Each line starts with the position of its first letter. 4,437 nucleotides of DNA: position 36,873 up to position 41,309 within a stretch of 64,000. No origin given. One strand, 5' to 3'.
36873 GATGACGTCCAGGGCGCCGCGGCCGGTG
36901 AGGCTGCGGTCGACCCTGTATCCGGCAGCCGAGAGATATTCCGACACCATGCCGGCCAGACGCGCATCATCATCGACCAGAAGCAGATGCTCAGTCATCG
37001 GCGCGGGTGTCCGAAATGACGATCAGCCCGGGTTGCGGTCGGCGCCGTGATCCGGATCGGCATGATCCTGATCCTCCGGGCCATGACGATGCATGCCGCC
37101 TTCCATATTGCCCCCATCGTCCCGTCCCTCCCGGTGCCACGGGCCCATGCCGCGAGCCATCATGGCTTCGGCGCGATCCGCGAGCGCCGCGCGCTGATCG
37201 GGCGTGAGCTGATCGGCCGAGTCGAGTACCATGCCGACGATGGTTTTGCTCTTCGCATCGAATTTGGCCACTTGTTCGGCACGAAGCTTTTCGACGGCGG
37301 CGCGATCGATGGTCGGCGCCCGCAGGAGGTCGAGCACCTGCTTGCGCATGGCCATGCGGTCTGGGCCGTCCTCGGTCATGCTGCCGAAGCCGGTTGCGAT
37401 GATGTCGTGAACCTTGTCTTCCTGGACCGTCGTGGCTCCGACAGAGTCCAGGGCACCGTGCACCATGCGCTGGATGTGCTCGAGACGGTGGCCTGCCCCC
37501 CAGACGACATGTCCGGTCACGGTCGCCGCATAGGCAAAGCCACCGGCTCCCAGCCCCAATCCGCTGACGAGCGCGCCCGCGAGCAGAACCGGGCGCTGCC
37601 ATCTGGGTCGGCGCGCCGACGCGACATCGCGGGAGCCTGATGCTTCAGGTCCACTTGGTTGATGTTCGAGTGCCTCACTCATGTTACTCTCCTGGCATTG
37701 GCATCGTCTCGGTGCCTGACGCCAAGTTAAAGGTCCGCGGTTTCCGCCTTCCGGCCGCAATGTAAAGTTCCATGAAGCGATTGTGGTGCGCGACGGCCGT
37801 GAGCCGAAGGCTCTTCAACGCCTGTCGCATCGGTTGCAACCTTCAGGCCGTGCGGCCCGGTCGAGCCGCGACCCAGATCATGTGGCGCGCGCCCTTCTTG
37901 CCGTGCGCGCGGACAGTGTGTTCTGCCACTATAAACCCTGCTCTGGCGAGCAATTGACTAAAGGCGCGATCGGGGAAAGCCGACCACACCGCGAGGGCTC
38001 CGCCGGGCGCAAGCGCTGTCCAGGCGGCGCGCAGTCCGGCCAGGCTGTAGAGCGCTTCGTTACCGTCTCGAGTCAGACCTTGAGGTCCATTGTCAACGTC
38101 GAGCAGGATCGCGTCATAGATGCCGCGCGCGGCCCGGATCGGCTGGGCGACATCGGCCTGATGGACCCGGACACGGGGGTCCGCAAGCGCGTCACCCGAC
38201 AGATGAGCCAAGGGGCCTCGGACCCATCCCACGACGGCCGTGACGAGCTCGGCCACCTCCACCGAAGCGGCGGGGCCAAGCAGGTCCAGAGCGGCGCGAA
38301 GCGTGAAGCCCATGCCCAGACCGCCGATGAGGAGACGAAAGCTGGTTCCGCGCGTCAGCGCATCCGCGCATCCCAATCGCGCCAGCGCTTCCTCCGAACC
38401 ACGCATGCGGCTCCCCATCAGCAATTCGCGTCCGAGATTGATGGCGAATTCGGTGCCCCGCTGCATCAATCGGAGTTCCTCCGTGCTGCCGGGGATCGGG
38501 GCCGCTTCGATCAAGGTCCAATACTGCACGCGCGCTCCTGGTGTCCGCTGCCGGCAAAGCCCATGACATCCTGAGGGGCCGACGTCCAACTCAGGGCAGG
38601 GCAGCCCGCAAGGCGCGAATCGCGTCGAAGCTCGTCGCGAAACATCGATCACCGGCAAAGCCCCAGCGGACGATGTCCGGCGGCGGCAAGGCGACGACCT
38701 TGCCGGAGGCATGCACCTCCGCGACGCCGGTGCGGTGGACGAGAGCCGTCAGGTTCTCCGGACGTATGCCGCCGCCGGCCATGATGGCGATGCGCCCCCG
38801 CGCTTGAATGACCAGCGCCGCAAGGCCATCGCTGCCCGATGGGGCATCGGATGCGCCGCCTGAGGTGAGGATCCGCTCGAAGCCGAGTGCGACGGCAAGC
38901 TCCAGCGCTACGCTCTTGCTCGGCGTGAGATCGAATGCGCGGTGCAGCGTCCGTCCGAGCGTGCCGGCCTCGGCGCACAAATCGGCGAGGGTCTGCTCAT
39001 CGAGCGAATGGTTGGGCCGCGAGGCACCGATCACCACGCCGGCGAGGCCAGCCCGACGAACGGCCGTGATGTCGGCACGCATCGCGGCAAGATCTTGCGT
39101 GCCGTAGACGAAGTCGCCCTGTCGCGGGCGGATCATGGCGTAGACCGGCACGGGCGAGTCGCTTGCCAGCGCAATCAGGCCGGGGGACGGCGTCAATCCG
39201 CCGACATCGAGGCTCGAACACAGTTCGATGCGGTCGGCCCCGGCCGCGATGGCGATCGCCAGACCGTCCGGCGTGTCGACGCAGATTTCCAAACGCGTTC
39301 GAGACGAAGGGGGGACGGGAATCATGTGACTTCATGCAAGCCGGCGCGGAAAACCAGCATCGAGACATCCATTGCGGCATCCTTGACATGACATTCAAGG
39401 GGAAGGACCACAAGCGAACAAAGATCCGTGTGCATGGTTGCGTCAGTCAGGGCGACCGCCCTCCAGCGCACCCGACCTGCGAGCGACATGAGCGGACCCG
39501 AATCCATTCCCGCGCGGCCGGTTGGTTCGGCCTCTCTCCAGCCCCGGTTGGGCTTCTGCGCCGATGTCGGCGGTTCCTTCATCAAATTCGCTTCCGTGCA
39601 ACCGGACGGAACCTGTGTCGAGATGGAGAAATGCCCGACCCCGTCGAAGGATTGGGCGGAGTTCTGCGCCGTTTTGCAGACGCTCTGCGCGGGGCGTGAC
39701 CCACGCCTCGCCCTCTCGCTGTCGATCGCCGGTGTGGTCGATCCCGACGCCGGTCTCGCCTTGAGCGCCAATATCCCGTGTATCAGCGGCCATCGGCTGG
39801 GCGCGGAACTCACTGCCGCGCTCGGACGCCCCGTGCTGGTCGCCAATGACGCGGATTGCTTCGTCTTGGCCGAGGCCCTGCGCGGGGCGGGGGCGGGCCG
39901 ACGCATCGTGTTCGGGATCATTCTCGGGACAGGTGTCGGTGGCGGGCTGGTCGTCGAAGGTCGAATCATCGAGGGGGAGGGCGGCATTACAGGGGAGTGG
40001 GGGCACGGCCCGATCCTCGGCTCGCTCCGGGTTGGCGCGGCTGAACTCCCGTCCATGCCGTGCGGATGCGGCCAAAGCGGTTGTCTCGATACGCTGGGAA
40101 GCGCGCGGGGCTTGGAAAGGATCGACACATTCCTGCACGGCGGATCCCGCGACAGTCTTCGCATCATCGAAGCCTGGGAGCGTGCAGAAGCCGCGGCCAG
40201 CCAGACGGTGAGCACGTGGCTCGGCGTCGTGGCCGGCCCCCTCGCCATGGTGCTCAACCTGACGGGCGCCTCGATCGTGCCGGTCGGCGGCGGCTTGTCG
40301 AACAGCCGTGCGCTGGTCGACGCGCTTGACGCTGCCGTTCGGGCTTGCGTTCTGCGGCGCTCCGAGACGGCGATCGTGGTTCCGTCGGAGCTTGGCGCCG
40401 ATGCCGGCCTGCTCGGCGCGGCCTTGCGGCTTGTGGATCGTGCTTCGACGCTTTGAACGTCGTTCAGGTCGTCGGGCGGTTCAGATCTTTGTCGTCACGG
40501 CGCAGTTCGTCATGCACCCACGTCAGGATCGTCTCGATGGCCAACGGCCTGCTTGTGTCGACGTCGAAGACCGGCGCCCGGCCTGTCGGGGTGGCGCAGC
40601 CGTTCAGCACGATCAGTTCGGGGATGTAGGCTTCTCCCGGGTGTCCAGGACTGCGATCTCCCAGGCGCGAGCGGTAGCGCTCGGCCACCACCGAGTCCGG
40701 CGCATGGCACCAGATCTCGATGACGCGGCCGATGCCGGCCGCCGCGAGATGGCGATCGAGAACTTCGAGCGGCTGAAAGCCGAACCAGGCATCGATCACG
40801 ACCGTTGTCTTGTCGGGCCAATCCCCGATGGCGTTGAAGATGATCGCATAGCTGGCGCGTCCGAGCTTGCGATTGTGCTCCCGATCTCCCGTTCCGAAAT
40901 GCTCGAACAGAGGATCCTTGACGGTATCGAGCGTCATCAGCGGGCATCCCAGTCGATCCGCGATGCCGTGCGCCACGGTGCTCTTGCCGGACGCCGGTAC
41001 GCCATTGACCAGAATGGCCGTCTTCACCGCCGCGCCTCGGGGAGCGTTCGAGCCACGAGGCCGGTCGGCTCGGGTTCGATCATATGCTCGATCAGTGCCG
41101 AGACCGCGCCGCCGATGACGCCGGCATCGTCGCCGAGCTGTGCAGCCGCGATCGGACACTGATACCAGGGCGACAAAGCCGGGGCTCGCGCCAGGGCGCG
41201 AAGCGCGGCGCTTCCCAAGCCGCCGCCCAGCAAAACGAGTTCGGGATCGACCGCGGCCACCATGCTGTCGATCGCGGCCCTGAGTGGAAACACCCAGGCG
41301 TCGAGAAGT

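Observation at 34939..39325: cpxP-like / response regulator / histidine kinase operon with Met/His-rich periplasmic protein adjacent to cutC: candidate copper-responsive envelope-stress module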

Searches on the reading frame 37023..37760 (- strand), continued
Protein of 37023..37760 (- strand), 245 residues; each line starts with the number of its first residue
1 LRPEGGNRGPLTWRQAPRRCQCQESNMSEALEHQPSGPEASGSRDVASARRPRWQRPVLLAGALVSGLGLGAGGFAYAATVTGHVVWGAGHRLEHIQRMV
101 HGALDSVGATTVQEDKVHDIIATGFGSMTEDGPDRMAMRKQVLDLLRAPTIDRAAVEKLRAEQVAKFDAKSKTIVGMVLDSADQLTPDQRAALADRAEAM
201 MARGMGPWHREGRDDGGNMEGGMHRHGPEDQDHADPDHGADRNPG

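Call 37: predict_structure(alignment_id=A2)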
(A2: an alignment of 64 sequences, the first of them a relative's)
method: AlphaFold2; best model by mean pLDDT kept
length: 219 residues; sequences in the alignment: 64
mean_pLDDT: 67.2   pTM: 0.42
mean pLDDT of the five models: 67.2, 65.2, 64.6, 64.0, 60.4
residues with pLDDT >= 90: 26; 70-90: 81; 50-70: 55; < 50: 57
segments of 3 or more residues with pLDDT < 50: 17-26, 40-63
pLDDT, mean of each block of 10 residues (from residue 1): 54 47 47 51 42 42 63 84 87 78 68 83 86 89 88 92 93 77 51 51 50 53
secondary structure, 60 per line:
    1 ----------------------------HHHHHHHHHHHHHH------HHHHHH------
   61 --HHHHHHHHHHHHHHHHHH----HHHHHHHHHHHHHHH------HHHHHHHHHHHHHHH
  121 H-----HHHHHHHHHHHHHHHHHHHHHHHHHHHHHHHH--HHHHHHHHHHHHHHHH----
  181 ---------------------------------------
elements in order: H29-42 H49-54 H63-80 H85-99 H106-121 H127-158 H161-176

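Call 39: fold_search(model_id=the predicted structure, library=pdb)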
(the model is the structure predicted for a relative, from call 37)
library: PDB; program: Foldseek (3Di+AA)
matches with E <= 10: 65; with E <= 0.001: 0
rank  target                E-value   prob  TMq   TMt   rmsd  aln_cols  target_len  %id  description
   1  6bie_A                8.3e-01  0.15  0.18  0.31  20.1        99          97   18  MISREADING CHAPERONE-SUBSTRATE COMPLEXES FROM RANDOM NOISE (released 2018-10-17)
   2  7pwg_R                1.2e+00  0.12  0.20  0.24  22.5       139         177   14  Cryo-EM structure of large subunit of Giardia lamblia ribosome at 2.7 A resolution (released 2022-04-20)
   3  3itf_A                1.2e+00  0.21  0.22  0.38  17.6        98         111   20  Structural basis for the inhibitory function of the CPXP adaptor protein (released 2011-01-26)
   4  8ove_BT               1.6e+00  0.07  0.16  0.18  36.9       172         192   15  CRYO-EM STRUCTURE OF TRYPANOSOMA BRUCEI PROCYCLIC FORM 80S RIBOSOME : TB11CS6H1 snoRNA mutant (released 2023-11-29)
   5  8q87_BR               1.7e+00  0.09  0.17  0.21  18.2       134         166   16  Structure of the G. gallus 80S rotated ribosome in complex with eEF2 and SERBP1 (released 2024-08-28)
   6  6owz_B                2.0e+00  0.33  0.24  0.54  17.2        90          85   18  Spy H96L:Im7 L19pI-Phe complex; multiple anomalous datasets contained herein for element identification (released 2019-05-29)
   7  6y2l_LR               2.1e+00  0.06  0.16  0.19  28.5       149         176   15  Structure of human ribosome in POST state (released 2020-04-15)
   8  9n9j_LR               2.4e+00  0.07  0.17  0.20  26.9       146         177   16  Structure of a GRP94 folding intermediate engaged with a CCDC134- and FKBP11-bound secretory translocon (released 2025-11-19)
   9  8scb_R                2.4e+00  0.07  0.17  0.20  28.5       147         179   15  Terminating ribosome with SRI-41315 (released 2023-12-27)
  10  8rxh_LQ               2.4e+00  0.07  0.19  0.21  39.5       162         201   15  CRYO-EM STRUCTURE OF LEISHMANIA MAJOR 80S RIBOSOME WITH A/P/E-site tRNA AND mRNA : PARENTAL STRAIN (released 2024-05-15)
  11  9c3h_LR               2.4e+00  0.06  0.16  0.19  34.0       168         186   15  Structure of the CNOT3-bound human 80S ribosome with tRNA-ARG in the P-site. (released 2024-12-04)
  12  9h4n_L2               2.5e+00  0.08  0.17  0.21  16.9       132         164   15  RPL13 (eL13)-mutant 80S ribosome from mouse (released 2025-11-05)
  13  8bsi_LS               2.5e+00  0.07  0.19  0.22  30.6       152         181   13  Giardia ribosome chimeric hybrid-like GDP+Pi bound state (B1) (released 2023-03-15)
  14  5io8_A                2.7e+00  0.11  0.21  0.38  17.3        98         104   19  Salmonella Typhimurium VirG-like (STV) protein at 2.19 Angstrom resolution solved by Iodine SAD. (released 2017-03-15)
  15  8a3d_L                2.7e+00  0.08  0.17  0.22  13.6       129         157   15  Human mature large subunit of the ribosome with eIF6 and homoharringtonine bound (released 2023-03-08)
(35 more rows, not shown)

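Call 70: find_encoding_contigs(protein=P0002, flank=8000, max_places=3)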
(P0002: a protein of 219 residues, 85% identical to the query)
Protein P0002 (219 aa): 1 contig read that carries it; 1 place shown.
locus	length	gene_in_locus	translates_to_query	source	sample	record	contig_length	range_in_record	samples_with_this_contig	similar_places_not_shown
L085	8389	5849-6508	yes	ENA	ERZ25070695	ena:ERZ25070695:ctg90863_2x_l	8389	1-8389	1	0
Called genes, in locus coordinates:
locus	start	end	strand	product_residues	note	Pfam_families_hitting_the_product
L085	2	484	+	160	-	?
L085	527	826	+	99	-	-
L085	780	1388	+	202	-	-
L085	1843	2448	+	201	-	PF00480:ROK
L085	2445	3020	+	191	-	PF13238:AAA_18 (weak), PF13671:AAA_33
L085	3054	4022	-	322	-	PF00480:ROK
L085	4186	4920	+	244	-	PF03932:CutC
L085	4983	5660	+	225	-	-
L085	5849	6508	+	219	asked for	-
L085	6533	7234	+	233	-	PF00072:Response_reg, PF00486:Trans_reg_C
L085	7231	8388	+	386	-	?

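Call 78: search_protein_families(library=pfam, proteins=[L001:5812-6363:+, L002:5842-6468:+], max_evalue=0.1)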
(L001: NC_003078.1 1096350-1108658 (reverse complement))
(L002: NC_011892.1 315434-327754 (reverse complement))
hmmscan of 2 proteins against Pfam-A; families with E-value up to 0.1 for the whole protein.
L001:5812-6363:+ (183 aa): 3 families
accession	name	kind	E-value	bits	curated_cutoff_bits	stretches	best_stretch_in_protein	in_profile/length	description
PF07813.17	LTXXQ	-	1.2e-19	71.3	24.3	1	73-173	2-99/100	LTXXQ motif family protein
PF13801.11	Metal_resist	-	3.4e-16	60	29.2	1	55-168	17-124/125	Heavy-metal resistance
PF06252.17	GemA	-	0.086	14.2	27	0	130-177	71-116/119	Bacteriophage Mu, GemA protein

L002:5842-6468:+ (208 aa): 2 families
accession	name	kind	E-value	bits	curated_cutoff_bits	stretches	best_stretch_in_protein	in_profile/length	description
PF13801.11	Metal_resist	-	1e-08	35.8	29.2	1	30-162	3-124/125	Heavy-metal resistance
PF07813.17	LTXXQ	-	0.00018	22.6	24.3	1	72-166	7-98/100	LTXXQ motif family protein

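Call 79: search_protein_representatives(alignment_id=A2)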
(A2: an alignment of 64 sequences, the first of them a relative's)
Query: 64 sequences, 219 profile positions. Proteins with E-value up to 0.001 (for the whole library): 2597; up to 1e-10: 1530; up to 1e-30: 49. The best 150 are listed.
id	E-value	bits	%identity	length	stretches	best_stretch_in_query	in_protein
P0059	1.3e-85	302.9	-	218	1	1-218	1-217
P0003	2.2e-79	282.5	-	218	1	1-206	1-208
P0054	3.5e-76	272.1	-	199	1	15-204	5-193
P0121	2.8e-72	259.3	-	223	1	19-217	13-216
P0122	6.8e-72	258.1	-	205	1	1-204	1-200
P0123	4.0e-67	242.5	-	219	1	1-219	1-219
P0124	1.1e-64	234.4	-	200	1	3-189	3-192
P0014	9.0e-64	231.5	-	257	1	12-190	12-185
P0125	8.8e-61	221.7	-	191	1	26-189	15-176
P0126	1.2e-60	221.3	-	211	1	19-217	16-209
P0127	5.5e-57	209.3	-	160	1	65-213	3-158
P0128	2.9e-56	207.0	-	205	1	21-214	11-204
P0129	9.5e-56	205.3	-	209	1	23-217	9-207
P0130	6.5e-52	192.7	-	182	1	33-182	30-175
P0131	2.7e-51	190.7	-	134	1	71-203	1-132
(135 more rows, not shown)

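Call 82: find_encoding_contigs(protein=P0011, flank=9000, max_places=1)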
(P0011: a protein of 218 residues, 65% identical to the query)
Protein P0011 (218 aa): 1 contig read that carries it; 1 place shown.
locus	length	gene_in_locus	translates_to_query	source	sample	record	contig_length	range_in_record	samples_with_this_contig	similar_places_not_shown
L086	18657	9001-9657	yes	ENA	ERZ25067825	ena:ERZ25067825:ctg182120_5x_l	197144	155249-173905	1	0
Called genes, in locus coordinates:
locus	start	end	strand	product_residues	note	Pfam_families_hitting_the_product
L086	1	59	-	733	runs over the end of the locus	PF01966:HD, PF13328:HD_4, PF04607:RelA_SpoT, PF02824:TGS, PF19296:RelA_AH, PF28438:RelA_RIS, PF13291:ACT_4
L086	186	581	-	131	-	PF01192:RNA_pol_Rpb6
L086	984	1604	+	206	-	PF01936:NYN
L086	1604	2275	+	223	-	PF03167:UDG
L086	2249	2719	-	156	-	PF01668:SmpB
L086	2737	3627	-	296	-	PF00701:DHDPS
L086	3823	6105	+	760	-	PF01464:SLT, PF27553:SLT_superhelical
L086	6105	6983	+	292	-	PF00561:Abhydrolase_1, PF12146:Hydrolase_4 (weak)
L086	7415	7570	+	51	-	-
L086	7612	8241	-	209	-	PF02798:GST_N, PF13409:GST_N_2, PF13417:GST_N_3 (weak)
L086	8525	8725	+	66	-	-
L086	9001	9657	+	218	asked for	-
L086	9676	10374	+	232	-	PF00072:Response_reg, PF00486:Trans_reg_C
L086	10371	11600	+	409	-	PF00672:HAMP (weak), PF00512:HisKA, PF13581:HATPase_c_2 (weak), PF02518:HATPase_c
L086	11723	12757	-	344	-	PF08240:ADH_N, PF16912:Glu_dehyd_C, PF00107:ADH_zinc_N, PF13602:ADH_zinc_N_2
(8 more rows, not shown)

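Call 83: find_encoding_contigs(protein=P0046, flank=9000, max_places=1)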
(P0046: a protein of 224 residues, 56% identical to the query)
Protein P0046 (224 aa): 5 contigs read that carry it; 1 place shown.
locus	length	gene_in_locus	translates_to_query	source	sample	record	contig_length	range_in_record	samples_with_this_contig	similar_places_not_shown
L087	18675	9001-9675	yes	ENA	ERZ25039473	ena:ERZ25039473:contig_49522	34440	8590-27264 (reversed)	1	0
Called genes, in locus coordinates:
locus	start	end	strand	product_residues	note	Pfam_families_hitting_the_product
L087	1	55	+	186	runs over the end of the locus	-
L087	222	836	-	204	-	-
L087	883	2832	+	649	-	PF12531:DUF3731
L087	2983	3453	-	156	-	PF05443:ROS_MUCR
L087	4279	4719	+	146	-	PF11964:SpoIIAA-like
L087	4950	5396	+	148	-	PF17775:YchJ_M-like, PF02810:SEC-C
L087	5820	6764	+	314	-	-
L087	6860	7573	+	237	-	PF01643:Acyl-ACP_TE, PF20791:Acyl-ACP_TE_C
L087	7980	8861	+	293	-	-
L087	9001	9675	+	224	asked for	PF13801:Metal_resist, PF07813:LTXXQ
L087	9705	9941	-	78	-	-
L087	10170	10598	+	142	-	PF00486:Trans_reg_C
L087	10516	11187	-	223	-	-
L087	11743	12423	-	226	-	PF00392:GntR, PF07729:FCD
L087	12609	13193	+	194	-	PF13407:Peripla_BP_4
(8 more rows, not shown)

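Call 84: find_encoding_contigs(protein=P0051, flank=9000, max_places=1)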
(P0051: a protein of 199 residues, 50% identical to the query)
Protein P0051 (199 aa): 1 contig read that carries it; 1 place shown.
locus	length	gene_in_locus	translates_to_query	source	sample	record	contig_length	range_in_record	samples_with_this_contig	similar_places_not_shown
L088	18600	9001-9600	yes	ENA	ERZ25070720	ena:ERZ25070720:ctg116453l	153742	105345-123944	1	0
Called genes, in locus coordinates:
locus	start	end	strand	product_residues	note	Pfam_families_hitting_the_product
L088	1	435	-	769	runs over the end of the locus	PF00933:Glyco_hydro_3, PF01915:Glyco_hydro_3_C, PF14310:Fn3-like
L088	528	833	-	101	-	PF02201:SWIB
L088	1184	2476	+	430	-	PF02563:Poly_export, PF22461:SLBB_2 (faint)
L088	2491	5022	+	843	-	PF02518:HATPase_c, PF00204:DNA_gyraseB, PF01751:Toprim, PF21249:GyrB_hook (weak), PF00986:DNA_gyraseB_C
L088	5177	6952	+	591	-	PF20464:MmeI_N, PF20465:MmeI_hel, PF20473:MmeI_Mtase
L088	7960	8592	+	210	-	-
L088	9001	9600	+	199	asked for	PF13801:Metal_resist (weak), PF07813:LTXXQ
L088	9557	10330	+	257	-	PF00072:Response_reg, PF00486:Trans_reg_C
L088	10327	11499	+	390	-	PF00512:HisKA, PF02518:HATPase_c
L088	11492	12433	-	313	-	PF12889:DUF3829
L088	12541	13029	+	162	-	PF00111:Fer2, PF01799:Fer2_2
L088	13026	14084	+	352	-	PF00941:FAD_binding_5, PF03450:CO_deh_flav_C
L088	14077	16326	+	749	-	PF01315:Ald_Xan_dh_C, PF02738:MoCoBD_1, PF20256:MoCoBD_2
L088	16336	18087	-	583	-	PF13505:OMP_b-brl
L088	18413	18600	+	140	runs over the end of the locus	PF13411:MerR_1, PF00376:MerR, PF09278:MerR-DNA-bind (weak)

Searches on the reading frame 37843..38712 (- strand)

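Call 3: search_protein_families(library=pfam, proteins=[window:37843-38712:-], max_evalue=0.01)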
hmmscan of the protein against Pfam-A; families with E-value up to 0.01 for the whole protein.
window:37843-38712:- (289 aa): 0 families

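Call 4: search_protein_families(library=ncbifam, proteins=[window:37843-38712:-], max_evalue=0.01)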
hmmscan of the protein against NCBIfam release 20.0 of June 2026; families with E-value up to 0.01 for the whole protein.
window:37843-38712:- (289 aa): 3 families
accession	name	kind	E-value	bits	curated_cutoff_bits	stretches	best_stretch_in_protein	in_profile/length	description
NF002956.0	PRK03612.1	equivalog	1e-09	37.4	472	1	126-272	302-439/522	polyamine aminopropyltransferase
NF002010.0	PRK00811.1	equivalog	0.00027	20.3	260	1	127-241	82-190/287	polyamine aminopropyltransferase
NF002435.0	PRK01581.1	equivalog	0.0073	15.4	537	1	126-208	153-236/374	polyamine aminopropyltransferase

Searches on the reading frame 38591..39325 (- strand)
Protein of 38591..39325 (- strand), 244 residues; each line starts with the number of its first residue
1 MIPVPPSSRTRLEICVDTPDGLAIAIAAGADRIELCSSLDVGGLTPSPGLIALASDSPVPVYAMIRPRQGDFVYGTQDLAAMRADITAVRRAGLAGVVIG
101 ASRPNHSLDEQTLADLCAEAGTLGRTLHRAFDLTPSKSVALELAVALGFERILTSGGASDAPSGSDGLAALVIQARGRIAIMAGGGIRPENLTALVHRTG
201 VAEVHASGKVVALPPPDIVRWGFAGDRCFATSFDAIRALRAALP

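Call 3: search_protein_families(library=pfam, proteins=[window:38591-39325:-], max_evalue=0.01)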
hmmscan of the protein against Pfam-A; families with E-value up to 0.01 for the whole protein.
window:38591-39325:- (244 aa): 1 family
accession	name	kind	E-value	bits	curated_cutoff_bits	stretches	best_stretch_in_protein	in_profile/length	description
PF03932.20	CutC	-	5.9e-75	251.6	23.3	1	11-209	2-201/202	CutC family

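Call 4: search_protein_families(library=ncbifam, proteins=[window:38591-39325:-], max_evalue=0.01)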
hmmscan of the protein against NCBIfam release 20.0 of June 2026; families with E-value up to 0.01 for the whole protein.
window:38591-39325:- (244 aa): 1 family
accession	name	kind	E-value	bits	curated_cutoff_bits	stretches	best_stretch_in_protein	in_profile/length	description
NF008603.0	PRK11572.1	equivalog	4.4e-48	163.6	311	1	10-210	2-201/248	copper homeostasis protein CutC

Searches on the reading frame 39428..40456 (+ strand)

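Call 66: search_protein_families(library=pfam, proteins=[window:39428-40456:+], max_evalue=0.001)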
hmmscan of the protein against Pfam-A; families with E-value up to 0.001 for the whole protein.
window:39428-40456:+ (342 aa): 1 family
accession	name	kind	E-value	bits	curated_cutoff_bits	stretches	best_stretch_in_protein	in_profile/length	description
PF00480.26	ROK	-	5e-44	151.4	22.9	1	44-333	3-289/294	ROK family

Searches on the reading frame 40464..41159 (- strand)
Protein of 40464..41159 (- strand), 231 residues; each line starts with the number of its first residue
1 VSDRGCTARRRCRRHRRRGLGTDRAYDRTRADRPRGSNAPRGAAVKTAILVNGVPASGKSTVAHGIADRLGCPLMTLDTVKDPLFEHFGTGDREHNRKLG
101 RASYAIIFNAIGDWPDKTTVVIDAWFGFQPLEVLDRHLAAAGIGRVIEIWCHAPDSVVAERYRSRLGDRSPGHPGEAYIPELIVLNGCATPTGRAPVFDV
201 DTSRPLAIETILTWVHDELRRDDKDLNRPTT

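Call 66: search_protein_families(library=pfam, proteins=[window:40464-41159:-], max_evalue=0.001)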
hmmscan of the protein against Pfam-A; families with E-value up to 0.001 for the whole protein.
window:40464-41159:- (231 aa): 2 families
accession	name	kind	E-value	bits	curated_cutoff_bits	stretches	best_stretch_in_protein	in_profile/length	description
PF13671.12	AAA_33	-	3.4e-08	34.3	27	1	49-168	2-121/143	AAA domain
PF13238.12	AAA_18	-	1e-05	26.5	29.4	1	49-165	1-111/128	AAA domain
